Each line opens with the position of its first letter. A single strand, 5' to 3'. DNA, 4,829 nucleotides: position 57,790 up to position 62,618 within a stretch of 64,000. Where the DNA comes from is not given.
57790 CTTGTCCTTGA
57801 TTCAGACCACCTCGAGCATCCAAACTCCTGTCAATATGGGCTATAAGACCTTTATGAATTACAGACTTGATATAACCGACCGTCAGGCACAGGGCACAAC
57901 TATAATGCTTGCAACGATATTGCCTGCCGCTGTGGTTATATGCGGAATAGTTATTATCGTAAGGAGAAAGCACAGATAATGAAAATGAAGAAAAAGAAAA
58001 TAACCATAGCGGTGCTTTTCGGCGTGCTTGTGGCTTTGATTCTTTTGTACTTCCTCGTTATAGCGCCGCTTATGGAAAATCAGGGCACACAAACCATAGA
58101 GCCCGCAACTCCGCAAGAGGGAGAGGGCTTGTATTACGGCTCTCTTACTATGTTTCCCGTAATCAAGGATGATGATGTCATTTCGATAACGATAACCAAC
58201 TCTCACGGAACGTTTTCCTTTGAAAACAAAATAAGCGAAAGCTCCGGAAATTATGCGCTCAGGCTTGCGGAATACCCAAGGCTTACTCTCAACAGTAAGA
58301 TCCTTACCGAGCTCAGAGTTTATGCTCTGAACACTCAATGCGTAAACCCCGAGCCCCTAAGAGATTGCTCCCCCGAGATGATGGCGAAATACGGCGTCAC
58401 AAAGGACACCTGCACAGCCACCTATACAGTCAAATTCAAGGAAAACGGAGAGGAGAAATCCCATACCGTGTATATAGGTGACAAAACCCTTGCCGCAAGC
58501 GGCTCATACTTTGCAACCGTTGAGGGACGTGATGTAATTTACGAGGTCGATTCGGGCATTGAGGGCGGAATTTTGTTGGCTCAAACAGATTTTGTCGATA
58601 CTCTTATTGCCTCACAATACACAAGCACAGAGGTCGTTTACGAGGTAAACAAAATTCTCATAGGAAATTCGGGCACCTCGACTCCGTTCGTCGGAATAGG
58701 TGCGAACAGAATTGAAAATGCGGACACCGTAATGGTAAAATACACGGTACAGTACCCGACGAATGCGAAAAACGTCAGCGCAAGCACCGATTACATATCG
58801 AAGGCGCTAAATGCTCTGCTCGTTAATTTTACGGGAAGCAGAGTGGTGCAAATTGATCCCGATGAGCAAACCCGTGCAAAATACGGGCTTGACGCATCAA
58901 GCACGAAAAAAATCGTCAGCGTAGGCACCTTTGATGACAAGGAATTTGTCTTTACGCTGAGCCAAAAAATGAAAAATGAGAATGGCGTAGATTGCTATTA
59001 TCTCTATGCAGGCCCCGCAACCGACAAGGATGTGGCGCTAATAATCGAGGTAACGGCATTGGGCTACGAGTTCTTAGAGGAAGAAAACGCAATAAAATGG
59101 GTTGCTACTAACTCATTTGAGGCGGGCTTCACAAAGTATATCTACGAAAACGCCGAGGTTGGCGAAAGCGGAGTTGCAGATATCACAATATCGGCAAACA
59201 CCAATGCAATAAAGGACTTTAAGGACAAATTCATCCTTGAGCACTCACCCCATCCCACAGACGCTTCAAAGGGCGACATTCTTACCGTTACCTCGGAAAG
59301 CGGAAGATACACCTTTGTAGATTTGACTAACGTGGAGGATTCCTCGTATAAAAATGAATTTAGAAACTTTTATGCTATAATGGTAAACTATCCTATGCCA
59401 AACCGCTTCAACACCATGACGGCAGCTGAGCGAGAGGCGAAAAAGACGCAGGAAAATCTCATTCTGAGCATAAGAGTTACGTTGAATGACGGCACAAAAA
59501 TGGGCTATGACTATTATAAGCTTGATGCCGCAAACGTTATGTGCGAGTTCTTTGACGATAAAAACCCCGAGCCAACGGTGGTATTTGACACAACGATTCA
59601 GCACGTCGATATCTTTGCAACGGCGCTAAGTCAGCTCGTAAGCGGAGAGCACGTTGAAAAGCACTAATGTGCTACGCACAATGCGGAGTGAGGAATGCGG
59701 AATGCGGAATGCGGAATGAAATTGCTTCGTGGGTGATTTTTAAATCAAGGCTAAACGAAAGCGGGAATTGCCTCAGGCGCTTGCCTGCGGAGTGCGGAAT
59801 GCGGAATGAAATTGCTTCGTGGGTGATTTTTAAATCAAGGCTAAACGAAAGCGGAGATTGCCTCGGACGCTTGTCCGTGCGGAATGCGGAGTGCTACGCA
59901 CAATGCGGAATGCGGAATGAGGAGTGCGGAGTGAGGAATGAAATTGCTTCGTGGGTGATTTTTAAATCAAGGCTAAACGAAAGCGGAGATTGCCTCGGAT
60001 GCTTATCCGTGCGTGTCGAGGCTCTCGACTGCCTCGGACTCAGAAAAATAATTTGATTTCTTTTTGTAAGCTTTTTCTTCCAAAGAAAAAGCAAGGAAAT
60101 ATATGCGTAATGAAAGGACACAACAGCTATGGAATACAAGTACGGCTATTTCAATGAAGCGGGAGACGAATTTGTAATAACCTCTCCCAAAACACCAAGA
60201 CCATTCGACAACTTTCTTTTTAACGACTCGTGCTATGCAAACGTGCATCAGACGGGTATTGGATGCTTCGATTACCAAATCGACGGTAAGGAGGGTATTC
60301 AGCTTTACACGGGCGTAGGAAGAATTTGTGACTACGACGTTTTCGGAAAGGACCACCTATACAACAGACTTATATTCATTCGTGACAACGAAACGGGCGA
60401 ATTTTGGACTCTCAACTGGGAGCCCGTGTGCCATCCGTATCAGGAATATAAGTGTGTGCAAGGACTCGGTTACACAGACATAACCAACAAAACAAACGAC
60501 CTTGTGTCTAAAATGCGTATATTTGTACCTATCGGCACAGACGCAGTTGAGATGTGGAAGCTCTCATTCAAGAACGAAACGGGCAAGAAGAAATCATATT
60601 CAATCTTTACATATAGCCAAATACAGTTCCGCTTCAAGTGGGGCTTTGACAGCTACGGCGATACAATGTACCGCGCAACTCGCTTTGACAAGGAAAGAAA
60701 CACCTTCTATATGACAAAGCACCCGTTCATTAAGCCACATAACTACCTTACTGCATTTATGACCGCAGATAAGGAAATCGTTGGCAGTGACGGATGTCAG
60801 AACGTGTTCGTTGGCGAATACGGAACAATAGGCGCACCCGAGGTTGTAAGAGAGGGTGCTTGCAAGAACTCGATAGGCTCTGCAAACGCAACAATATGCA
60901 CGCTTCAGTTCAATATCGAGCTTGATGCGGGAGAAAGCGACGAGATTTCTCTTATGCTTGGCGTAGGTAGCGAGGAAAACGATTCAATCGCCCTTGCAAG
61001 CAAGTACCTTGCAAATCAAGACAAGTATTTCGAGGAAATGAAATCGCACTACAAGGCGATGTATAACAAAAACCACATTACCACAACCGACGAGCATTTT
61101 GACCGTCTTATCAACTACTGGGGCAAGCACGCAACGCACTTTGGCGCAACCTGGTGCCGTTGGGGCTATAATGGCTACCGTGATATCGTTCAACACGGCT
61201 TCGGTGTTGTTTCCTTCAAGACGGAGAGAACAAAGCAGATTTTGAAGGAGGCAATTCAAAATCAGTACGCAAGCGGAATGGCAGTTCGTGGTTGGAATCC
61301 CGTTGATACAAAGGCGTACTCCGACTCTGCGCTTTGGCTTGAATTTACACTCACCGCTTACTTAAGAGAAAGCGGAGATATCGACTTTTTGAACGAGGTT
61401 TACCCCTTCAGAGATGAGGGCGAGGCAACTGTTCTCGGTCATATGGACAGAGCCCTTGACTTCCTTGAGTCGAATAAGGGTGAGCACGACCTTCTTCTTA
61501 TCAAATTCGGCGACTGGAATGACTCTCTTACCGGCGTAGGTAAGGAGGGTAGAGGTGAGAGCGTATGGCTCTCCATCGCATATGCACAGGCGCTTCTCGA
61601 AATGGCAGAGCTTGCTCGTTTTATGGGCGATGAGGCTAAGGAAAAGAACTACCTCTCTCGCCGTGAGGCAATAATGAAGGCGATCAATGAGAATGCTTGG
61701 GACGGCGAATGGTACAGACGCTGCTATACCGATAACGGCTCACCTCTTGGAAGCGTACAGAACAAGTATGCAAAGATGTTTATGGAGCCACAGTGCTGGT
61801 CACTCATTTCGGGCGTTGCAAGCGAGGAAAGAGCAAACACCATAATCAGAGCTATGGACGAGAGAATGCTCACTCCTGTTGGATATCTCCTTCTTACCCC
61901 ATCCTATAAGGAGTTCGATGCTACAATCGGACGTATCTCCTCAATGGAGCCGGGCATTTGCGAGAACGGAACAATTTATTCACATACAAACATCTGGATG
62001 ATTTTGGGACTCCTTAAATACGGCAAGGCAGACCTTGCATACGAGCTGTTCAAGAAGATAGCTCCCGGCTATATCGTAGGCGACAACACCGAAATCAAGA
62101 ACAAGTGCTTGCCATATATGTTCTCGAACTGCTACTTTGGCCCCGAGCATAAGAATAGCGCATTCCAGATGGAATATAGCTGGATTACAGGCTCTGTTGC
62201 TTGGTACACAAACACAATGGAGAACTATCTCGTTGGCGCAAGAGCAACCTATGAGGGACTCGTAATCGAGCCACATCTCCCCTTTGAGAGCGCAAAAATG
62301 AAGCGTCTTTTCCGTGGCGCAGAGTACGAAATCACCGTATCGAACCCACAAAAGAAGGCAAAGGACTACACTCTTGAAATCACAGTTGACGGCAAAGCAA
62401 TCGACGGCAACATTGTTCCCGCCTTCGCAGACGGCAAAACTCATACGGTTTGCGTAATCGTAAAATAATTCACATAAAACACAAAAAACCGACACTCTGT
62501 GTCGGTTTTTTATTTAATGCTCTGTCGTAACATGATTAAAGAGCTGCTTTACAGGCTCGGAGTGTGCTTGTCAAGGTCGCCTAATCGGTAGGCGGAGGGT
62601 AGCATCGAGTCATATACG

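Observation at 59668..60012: Three-copy ~80-nt structured repeat with a covarying GCTT-loop hairpin, interleaved with a GGAATGC microsatellite, upstream of the GH94 gene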

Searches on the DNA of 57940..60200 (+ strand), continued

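Call 91: search_dna_similar(query=window:59713-59886:+, collection=phages, mode=distant, max_evalue=0.01, max_rows=10)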
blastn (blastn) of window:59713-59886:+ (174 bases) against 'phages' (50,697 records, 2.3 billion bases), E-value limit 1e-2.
No match.

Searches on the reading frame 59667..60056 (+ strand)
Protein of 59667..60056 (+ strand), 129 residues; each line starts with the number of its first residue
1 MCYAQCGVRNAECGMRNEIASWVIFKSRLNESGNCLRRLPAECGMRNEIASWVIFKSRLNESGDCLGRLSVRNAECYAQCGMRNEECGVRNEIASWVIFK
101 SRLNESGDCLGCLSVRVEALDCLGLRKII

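Call 15: search_protein_families(library=pfam, proteins=[window:59667-60056:+])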
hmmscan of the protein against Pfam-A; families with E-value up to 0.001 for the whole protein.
window:59667-60056:+ (129 aa): 0 families

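Call 18: find_encoding_contigs(protein=window:59667-60056:+, flank=4000, max_places=10)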
Protein window:59667-60056:+ (129 aa): no gene with exactly this product is on record in the collection.

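Call 24: find_homologous_proteins(query=window:59667-60056:+, max_evalue=0.01)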
Query window:59667-60056:+: 946 candidates shared short words with the query, none scored E <= 0.01.
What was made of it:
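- There is no Pfam hit and no homologue among 5.8 billion proteins (calls 15, 24).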

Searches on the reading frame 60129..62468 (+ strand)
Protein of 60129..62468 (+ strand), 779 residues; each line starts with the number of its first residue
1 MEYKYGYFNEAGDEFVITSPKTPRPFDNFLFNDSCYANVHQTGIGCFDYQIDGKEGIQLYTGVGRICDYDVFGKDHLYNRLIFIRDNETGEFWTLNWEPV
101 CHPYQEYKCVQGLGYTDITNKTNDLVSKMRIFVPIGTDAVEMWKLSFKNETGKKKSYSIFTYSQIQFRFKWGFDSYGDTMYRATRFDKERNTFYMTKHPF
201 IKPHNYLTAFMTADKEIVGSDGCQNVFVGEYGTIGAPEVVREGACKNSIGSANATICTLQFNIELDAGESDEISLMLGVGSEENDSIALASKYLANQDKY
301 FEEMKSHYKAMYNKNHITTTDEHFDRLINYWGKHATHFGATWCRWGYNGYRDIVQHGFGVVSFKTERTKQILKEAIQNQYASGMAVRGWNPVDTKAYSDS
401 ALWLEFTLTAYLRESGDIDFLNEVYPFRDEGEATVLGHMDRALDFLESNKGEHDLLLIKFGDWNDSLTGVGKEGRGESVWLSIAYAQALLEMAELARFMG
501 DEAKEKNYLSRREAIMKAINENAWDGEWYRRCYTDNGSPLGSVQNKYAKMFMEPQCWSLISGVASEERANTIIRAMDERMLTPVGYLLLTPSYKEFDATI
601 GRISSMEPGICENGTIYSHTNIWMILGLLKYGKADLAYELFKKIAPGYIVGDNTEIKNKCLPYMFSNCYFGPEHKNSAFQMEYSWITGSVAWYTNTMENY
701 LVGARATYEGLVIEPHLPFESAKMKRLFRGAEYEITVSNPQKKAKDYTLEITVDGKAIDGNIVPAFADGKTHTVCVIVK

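Call 15: search_protein_families(library=pfam, proteins=[window:60129-62468:+])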
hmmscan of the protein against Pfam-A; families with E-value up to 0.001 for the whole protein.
window:60129-62468:+ (779 aa): 4 families
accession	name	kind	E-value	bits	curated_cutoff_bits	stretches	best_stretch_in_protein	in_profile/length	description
PF17167.11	Glyco_hydro_94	-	4.5e-82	276.4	27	1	307-703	1-420/420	Glycosyl hydrolase 94 superfamily, catalytic domain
PF06165.18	GH94_b-supersand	-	1.2e-35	123.7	23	1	80-278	49-251/251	Glycosyl hydrolase 94, supersandwich domain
PF17389.8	Bac_rhamnosid6H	-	9.2e-07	28.9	24.5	1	365-524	62-214/339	Bacterial alpha-L-rhamnosidase 6 hairpin glycosidase domain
PF22422.2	MGH1-like_GH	-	0.00016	21.8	27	1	460-643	156-323/356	Mannosylglycerate hydrolase MGH1-like glycoside hydrolase domain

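Call 17: find_encoding_contigs(protein=window:60129-62468:+, flank=4000, max_places=10)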
Protein window:60129-62468:+ (779 aa): no gene with exactly this product is on record in the collection.

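Call 83: search_protein_families(library=ncbifam, proteins=[window:60129-62468:+])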
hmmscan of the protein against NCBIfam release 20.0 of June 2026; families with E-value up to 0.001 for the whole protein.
window:60129-62468:+ (779 aa): 0 families
